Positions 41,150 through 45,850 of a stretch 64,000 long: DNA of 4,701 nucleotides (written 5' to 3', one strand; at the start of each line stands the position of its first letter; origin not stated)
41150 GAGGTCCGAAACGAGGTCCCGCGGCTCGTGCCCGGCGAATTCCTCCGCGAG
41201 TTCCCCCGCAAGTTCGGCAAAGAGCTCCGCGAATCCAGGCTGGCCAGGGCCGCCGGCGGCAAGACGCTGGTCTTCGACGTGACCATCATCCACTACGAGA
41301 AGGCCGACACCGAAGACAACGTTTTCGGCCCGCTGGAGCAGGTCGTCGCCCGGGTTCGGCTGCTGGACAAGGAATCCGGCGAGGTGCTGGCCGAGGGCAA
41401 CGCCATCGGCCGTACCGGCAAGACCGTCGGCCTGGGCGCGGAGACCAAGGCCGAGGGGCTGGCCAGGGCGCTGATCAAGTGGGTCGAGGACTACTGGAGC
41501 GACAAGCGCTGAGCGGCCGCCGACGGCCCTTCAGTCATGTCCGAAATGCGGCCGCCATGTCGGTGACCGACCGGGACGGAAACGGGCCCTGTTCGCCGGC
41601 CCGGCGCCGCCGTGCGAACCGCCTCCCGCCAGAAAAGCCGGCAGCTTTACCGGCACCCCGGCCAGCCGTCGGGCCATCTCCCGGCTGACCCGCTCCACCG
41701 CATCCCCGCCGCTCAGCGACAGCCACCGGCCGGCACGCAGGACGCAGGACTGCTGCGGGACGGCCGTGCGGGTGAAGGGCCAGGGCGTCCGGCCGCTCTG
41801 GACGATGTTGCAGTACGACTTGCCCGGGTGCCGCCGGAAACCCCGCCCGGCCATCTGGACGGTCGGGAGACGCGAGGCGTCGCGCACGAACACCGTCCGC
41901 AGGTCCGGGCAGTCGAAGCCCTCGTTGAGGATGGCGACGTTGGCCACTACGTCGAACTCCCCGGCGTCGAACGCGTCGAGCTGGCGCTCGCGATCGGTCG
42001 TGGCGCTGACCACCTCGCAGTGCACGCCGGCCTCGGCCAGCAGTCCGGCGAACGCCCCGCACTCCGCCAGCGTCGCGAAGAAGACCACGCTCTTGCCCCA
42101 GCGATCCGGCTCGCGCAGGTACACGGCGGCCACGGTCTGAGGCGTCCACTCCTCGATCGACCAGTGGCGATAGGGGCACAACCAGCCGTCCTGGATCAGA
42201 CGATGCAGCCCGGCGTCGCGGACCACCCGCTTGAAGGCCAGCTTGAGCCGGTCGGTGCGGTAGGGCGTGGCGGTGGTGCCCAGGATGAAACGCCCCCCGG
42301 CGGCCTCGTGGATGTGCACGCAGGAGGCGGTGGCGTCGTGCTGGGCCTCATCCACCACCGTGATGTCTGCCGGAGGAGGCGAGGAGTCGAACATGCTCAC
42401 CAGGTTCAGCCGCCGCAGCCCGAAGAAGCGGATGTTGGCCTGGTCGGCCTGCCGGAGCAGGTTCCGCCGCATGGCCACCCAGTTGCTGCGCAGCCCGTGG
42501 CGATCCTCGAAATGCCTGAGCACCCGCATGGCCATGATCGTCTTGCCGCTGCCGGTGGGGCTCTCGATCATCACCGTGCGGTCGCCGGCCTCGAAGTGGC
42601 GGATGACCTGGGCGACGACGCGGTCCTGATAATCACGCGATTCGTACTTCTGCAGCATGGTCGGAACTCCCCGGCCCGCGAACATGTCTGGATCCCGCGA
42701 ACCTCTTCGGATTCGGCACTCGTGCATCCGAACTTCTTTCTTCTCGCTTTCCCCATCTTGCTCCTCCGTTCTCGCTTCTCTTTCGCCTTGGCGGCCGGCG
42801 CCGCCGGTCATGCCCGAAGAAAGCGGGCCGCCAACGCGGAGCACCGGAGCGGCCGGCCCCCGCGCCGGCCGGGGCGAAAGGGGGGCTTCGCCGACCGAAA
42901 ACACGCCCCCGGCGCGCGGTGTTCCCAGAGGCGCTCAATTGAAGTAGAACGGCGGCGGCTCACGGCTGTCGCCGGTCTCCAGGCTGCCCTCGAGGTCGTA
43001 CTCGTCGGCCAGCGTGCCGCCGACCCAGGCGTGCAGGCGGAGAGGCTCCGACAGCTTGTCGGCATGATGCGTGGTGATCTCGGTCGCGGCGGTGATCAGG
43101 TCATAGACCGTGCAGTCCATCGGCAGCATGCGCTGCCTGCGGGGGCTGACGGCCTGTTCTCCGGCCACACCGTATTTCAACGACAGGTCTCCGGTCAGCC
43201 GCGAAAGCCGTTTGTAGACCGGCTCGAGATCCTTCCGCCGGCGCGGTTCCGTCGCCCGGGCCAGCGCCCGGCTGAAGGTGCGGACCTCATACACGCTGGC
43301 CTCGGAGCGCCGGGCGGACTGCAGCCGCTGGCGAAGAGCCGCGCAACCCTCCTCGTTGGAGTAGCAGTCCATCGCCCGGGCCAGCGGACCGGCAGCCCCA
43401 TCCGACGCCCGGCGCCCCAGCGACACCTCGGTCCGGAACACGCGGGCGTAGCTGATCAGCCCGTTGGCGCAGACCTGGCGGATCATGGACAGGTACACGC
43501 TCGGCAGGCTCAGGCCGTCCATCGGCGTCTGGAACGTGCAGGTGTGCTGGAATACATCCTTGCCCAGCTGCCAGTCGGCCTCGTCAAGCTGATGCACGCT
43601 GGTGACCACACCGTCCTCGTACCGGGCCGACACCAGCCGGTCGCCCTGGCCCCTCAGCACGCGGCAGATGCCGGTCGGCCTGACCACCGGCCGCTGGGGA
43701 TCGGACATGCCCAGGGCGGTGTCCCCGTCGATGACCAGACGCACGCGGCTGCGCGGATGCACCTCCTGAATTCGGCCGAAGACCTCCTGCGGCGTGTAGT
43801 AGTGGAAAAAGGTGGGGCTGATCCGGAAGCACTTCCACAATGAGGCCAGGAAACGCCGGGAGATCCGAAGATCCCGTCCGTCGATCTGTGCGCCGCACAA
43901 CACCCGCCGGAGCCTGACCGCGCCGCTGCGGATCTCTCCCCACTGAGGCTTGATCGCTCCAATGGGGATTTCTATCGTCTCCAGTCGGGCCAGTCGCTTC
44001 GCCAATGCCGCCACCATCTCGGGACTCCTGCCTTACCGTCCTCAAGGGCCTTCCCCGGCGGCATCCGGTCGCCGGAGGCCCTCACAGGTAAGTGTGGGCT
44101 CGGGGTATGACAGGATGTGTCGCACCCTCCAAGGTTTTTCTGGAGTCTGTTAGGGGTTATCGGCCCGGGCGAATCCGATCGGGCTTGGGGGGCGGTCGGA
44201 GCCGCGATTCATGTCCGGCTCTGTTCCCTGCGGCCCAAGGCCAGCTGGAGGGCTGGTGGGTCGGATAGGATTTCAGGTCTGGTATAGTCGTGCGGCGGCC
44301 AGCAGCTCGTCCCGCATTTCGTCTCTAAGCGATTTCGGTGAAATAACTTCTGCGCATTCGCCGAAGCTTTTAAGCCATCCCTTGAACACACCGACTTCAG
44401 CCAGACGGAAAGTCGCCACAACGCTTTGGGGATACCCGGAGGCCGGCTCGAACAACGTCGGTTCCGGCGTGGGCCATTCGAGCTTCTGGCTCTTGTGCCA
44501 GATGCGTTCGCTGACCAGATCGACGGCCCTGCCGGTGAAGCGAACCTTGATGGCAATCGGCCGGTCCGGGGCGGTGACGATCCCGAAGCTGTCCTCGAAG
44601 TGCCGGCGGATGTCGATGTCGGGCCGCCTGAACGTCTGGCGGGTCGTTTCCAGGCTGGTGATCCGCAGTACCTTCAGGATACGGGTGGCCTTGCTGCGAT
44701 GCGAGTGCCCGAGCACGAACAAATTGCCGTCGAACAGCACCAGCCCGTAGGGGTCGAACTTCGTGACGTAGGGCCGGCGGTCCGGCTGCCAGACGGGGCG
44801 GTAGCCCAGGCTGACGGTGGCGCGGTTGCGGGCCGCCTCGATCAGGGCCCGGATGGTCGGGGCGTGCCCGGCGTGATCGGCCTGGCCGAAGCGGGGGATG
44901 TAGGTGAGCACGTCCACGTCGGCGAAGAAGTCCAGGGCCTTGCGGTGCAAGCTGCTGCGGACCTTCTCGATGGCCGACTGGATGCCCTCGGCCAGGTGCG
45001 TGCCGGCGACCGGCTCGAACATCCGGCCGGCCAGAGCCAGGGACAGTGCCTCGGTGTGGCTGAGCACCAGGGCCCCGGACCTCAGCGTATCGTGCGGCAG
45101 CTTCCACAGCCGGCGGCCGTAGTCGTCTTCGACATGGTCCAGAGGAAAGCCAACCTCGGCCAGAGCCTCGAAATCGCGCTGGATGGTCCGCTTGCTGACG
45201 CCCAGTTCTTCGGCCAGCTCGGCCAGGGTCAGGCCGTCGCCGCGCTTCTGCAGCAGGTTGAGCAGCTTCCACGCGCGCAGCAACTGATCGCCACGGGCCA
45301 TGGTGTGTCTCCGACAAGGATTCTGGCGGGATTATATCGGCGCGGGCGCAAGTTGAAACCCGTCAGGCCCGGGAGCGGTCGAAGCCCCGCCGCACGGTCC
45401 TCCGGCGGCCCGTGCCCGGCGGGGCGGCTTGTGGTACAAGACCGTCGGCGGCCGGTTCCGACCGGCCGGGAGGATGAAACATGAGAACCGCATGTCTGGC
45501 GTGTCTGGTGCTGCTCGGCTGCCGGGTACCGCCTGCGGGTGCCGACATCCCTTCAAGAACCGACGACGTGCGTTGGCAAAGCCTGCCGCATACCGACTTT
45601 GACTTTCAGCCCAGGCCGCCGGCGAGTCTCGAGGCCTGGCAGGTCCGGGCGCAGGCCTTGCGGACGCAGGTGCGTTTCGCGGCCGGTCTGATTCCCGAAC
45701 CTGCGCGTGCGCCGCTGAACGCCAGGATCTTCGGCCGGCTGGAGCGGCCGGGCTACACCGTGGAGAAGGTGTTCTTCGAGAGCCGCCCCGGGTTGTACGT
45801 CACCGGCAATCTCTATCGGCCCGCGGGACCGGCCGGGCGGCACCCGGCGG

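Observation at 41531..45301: WYL regulator, DUF932-like protein and minimal SF2 helicase islet: candidate defence or mobile-element-derived module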

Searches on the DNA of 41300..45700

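Call 104: search_rna_families(source=window, start=41300, end=45700, threshold=evalue, max_evalue=1)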
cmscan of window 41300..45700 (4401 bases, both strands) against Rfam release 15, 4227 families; matches with E-value up to 1: 0.
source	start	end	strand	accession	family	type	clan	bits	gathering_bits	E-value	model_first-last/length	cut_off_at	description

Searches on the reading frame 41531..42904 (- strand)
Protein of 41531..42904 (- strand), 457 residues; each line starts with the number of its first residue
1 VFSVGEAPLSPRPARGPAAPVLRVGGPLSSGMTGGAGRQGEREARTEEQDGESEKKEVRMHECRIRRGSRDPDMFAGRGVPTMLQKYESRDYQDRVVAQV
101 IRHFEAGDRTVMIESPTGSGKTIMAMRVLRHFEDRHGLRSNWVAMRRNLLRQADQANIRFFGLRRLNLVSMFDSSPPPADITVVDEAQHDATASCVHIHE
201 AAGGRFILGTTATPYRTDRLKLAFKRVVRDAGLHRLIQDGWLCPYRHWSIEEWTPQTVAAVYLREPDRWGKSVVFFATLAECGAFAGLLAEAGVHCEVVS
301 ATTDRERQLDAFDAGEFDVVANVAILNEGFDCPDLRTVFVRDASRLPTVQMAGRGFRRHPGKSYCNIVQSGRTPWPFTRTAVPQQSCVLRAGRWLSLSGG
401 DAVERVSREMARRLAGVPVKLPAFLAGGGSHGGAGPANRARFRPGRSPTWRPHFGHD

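Call 3: search_protein_families(library=pfam, proteins=[window:41531-42904:-], max_evalue=0.1)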
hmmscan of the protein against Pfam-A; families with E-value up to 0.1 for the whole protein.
window:41531-42904:- (457 aa): 7 families
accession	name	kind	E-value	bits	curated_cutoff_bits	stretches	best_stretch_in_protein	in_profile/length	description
PF04851.21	ResIII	-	8.3e-13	49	22.5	1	87-157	2-73/164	Type III restriction enzyme, res subunit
PF00271.37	Helicase_C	-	2.2e-06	28.3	23.5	1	265-357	11-108/110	Helicase conserved C-terminal domain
PF00270.35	DEAD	-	0.00055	20.1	26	1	98-153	5-61/167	DEAD/DEAH box helicase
PF25199.1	nSTAND_NTPase5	-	0.0049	17.1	34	1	90-145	22-78/145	Novel STAND NTPase 5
PF09848.15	SLFN-g3_helicase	-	0.026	14.2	24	1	111-189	4-90/354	Schlafen group 3, DNA/RNA helicase domain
PF13191.12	AAA_16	-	0.029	15.3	32.6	1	90-156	5-85/167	AAA ATPase domain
PF13604.12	AAA_30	-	0.046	13.9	27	0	100-202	9-112/191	AAA domain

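Call 4: search_protein_families(library=padloc, proteins=[window:41531-42904:-], max_evalue=0.1)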
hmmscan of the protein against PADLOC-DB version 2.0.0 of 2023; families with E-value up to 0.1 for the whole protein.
window:41531-42904:- (457 aa): 23 families
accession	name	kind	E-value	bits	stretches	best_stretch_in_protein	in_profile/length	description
PDLC02704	PbeA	-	4.3e-14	49.9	3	302-368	573-641/682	PbeA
PDLC02707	PbeA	-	6.1e-14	49.5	2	275-368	529-627/672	PbeA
PDLC01439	typeIV_DinG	-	1.1e-09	35.5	1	85-125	12-51/575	CAS-IV-A; associated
PDLC03659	mREase_IV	-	1.6e-08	30.9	2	299-364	492-559/945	Type IV methyl-directed restriction enzyme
PDLC03597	REase_MTase_IIG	-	4.6e-07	25.8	2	79-137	158-215/1646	Type IIG restriction enzyme-methyltransferase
PDLC03658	mREase_IV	-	6.6e-07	25.4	2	179-257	336-417/953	Type IV methyl-directed restriction enzyme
PDLC02706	PbeA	-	2.3e-05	21.2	1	298-367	597-668/722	PbeA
PDLC03051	REase_MTase_I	-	5e-05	18.6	1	314-368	554-610/1591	Type I restriction enzyme-methyltransferase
PDLC02703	PbeA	-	0.00038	17.2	1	304-363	543-604/626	PbeA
PDLC03049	REase_I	-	0.00077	15.6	1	89-162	168-242/807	Type I restriction enzyme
PDLC03047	REase_I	-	0.0017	14.2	1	89-163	344-419/1107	Type I restriction enzyme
PDLC01993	RtcR--CARF_AAA_HTH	-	0.0038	13.7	1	95-165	191-260/523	-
PDLC01767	Cas3e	-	0.0047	13.5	1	87-145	185-238/680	-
PDLC02372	Nhi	-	0.0051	13.5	1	88-191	182-276/470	-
PDLC01759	Cas3b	-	0.0084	12.9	1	93-128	217-250/711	-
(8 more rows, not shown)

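Call 6: search_protein_families(library=ncbifam, proteins=[window:41531-42904:-], max_evalue=0.01)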
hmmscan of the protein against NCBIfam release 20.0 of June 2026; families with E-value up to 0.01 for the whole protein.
window:41531-42904:- (457 aa): 10 families
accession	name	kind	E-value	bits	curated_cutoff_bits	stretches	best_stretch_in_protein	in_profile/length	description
TIGR04095.1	dnd_restrict_1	equivalog_domain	4.2e-14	52.4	600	1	302-368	325-393/451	DNA phosphorothioation system restriction enzyme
NF053632.1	heli_RadD_YejH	equivalog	8.5e-14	50.7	720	2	254-369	236-353/573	DNA repair helicase RadD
NF046051.1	restrict_EcoAI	equivalog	1.5e-07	30.3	550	1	85-162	154-232/768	EcoAI/FtnUII family type I restriction enzme subunit R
NF003673.1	PRK05298.1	equivalog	1.8e-06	26.6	743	1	301-345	478-522/653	excinuclease ABC subunit UvrB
NF010337.0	PRK13766.1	equivalog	4e-05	21.9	610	0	87-155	15-77/781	Hef nuclease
TIGR00631.1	uvrb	equivalog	0.00035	18.9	750.1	0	301-345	478-522/658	excinuclease ABC subunit UvrB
NF008521.0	PRK11448.1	equivalog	0.0012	16.9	729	0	86-155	411-481/1123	type I restriction-modification system endonuclease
NF053711.1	RNA_heli_RhlE1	exception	0.0038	16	750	0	261-341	236-319/434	RNA helicase RhlE1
NF038308.1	RNA_repair_RtcR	equivalog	0.0044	15.9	650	1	95-162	191-257/530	RNA repair transcriptional activator RtcR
NF045503.1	repair_heli_XPB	equivalog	0.0051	15.4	610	0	85-134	180-229/548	DNA repair helicase XPB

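Call 27: search_protein_families(library=phrogs, proteins=[window:41531-42655:-], max_evalue=0.01)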
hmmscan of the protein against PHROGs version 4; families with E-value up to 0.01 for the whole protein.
window:41531-42655:- (374 aa): 3 families
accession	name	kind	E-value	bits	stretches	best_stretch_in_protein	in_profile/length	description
phrog_16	-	DNA, RNA and nucleotide metabolism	2.5e-39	136.2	1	3-285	270-596/986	DNA helicase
phrog_2488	-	DNA, RNA and nucleotide metabolism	5.6e-07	29.7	1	7-72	20-89/579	DNA helicase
phrog_16694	-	unknown function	0.00058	18.9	1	5-73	274-343/1010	-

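Call 28: search_solved_structures(query=window:41531-42655:-, max_evalue=0.001)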
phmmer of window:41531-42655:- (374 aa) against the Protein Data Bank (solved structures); distinct sequences matched with E-value up to 0.001: 8.
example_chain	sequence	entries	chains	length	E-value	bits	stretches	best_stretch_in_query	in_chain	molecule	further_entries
6jde_B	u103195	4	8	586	6.6e-10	41.2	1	184-291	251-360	Putative DNA repair helicase RadD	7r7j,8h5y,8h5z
7clg_A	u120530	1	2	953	8.4e-10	40.9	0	95-175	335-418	Putative helicase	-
1wp9_A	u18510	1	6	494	1.2e-06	30.5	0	222-282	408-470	ATP-dependent RNA helicase, putative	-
6p66_A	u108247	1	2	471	9.1e-05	24.3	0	219-281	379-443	DNA repair protein RAD25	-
2fwr_A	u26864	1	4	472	9.1e-05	24.3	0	219-281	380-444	DNA repair protein RAD25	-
5ffj_A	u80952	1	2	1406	0.00012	23.9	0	231-285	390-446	Endonuclease and methylase LlaGI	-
4xqk_A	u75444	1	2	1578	0.00022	23.1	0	231-285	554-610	LlaBIII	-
9t99_A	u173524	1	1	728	0.00057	21.7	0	24-56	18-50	Dicer-related helicase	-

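Call 54: find_homologous_proteins(query=window:41531-42655:-, max_evalue=1e-10)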
Query window:41531-42655:- (374 aa): 1156 proteins with E <= 1e-10 among 8000 candidates; the best 120 are listed.
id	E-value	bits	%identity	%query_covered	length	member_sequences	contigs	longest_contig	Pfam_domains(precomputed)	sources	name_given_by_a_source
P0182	1.2e-256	868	100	100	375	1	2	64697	PF00271.38,PF04851.22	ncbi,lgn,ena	-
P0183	1.8e-206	703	87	97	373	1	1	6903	PF00271.38,PF04851.22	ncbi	-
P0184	1.2e-167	575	70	96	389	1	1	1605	PF00271.38,PF04851.22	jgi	jgi:superfamily II DNA or RNA helicase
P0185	8.0e-167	573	73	90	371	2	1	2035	PF00270.36,PF00271.38,PF04851.22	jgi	jgi:superfamily II DNA or RNA helicase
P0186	5.7e-166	570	71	91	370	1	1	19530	PF00270.36,PF00271.38,PF04851.22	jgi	jgi:superfamily II DNA or RNA helicase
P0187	1.6e-165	568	67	97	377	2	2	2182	PF00270.36,PF00271.38,PF04851.22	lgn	-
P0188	2.8e-165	567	71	91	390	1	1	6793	PF00270.36,PF00271.38,PF04851.22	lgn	-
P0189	4.9e-165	567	71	96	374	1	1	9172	PF00270.36,PF00271.38,PF04851.22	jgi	jgi:superfamily II DNA or RNA helicase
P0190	3.7e-163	561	71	90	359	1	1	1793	PF00270.36,PF00271.38,PF04851.22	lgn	-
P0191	8.0e-162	556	67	95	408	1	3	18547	PF00270.36,PF00271.38,PF04851.22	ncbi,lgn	-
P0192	5.1e-161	553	71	90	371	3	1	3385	PF00270.36,PF00271.38,PF04851.22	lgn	-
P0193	2.1e-160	551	72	90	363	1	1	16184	PF00270.36,PF00271.38,PF04851.22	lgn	-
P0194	1.7e-159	548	70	90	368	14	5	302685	PF00270.36,PF00271.38,PF04851.22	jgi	-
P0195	3.1e-151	521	68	90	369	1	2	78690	PF00271.38,PF04851.22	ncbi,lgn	-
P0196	3.6e-149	514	70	84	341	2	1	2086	PF00271.38,PF04851.22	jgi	jgi:superfamily II DNA or RNA helicase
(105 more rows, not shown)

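Call 62: predict_structure(alignment_id=A4)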
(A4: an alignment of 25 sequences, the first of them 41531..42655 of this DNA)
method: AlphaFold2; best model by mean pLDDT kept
length: 374 residues; sequences in the alignment: 25
mean_pLDDT: 81.5   pTM: 0.73
mean pLDDT of the five models: 81.5, 81.3, 80.9, 78.8, 77.5
residues with pLDDT >= 90: 165; 70-90: 133; 50-70: 42; < 50: 34
segments of 3 or more residues with pLDDT < 50: 134-136, 346-374
pLDDT, mean of each block of 10 residues (from residue 1): 75 96 94 83 97 97 88 94 94 94 74 78 87 53 85 88 92 97 95 92 98 89 87 91 62 87 61 87 90 80 91 70 77 78 56 42 37 33
secondary structure, 60 per line:
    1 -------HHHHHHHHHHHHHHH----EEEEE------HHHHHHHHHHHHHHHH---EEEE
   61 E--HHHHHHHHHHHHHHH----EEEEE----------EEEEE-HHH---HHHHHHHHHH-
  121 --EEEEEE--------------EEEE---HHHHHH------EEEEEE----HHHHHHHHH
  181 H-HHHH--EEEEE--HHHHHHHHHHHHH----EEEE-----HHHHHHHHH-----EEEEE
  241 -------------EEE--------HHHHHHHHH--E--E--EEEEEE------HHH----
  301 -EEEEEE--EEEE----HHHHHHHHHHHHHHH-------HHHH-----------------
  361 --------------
elements in order: H8-22 E27-31 H38-53 E57-61 H64-78 E83-87 E98-102 H110-119 E123-128 E143-146 H150-155 E162-167 H172-181 H183-186 E189-193 H196-208 E213-216 H222-230 E236-240 E254-256 H265-273 E282-287 E302-307 E310-313 H318-332 H340-343

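Call 66: fold_search(model_id=the predicted structure, library=pdb)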
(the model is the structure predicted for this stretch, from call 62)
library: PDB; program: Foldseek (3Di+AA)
matches with E <= 10: 1887; with E <= 0.001: 872
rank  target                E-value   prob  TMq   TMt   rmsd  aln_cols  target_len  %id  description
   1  8h5y_B                3.0e-15  1.00  0.62  0.43   8.6       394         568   20  Crystal structure of RadD- ADP complex (released 2023-10-18)
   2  8h5y_A                1.2e-14  1.00  0.60  0.42   8.8       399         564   20  Crystal structure of RadD- ADP complex (released 2023-10-18)
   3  6jde_B                4.6e-14  1.00  0.59  0.41   9.0       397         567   20  crystal structure of a DNA repair protein (released 2019-06-26)
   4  6jde_A                8.2e-14  1.00  0.61  0.42   8.7       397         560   20  crystal structure of a DNA repair protein (released 2019-06-26)
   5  7clg_B                1.5e-13  1.00  0.56  0.28   4.9       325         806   17  Crystal structure of the ATP-dependent restriction endonuclease SauUSI (released 2021-01-20)
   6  8h5z_A                3.7e-13  1.00  0.60  0.42   8.6       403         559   20  Crystal structure of RadD/ATP analogue complex (released 2023-10-18)
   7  8h5z_B                4.5e-13  1.00  0.62  0.43   8.4       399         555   20  Crystal structure of RadD/ATP analogue complex (released 2023-10-18)
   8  4xqk_B                3.9e-12  1.00  0.56  0.16   7.8       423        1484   16  ATP-dependent Type ISP restriction-modification enzyme LlaBIII bound to DNA (released 2015-09-16)
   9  1c4o                  6.2e-12  1.00  0.58  0.44   8.8       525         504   13  CRYSTAL STRUCTURE OF THE DNA NUCLEOTIDE EXCISION REPAIR ENZYME UVRB FROM THERMUS THERMOPHILUS (released 2000-07-26)
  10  4xqk_A                6.2e-12  1.00  0.54  0.16   8.1       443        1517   15  ATP-dependent Type ISP restriction-modification enzyme LlaBIII bound to DNA (released 2015-09-16)
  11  7r7j_A                1.0e-11  1.00  0.62  0.42   8.6       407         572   19  Crystal structure of RadD with ADP (released 2022-04-13)
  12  7r7j_B                1.6e-11  1.00  0.60  0.41   9.1       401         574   20  Crystal structure of RadD with ADP (released 2022-04-13)
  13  7clg_A                3.2e-11  1.00  0.54  0.26   6.5       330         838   16  Crystal structure of the ATP-dependent restriction endonuclease SauUSI (released 2021-01-20)
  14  6p4f_C                5.3e-11  1.00  0.58  0.51   6.5       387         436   16  Crystal structure of the XPB-Bax1-forked DNA ternary complex (released 2020-06-17)
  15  7o4k_7                7.6e-11  1.00  0.60  0.39  11.2       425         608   16  Yeast TFIIH in the contracted state within the pre-initiation complex (released 2021-06-16)
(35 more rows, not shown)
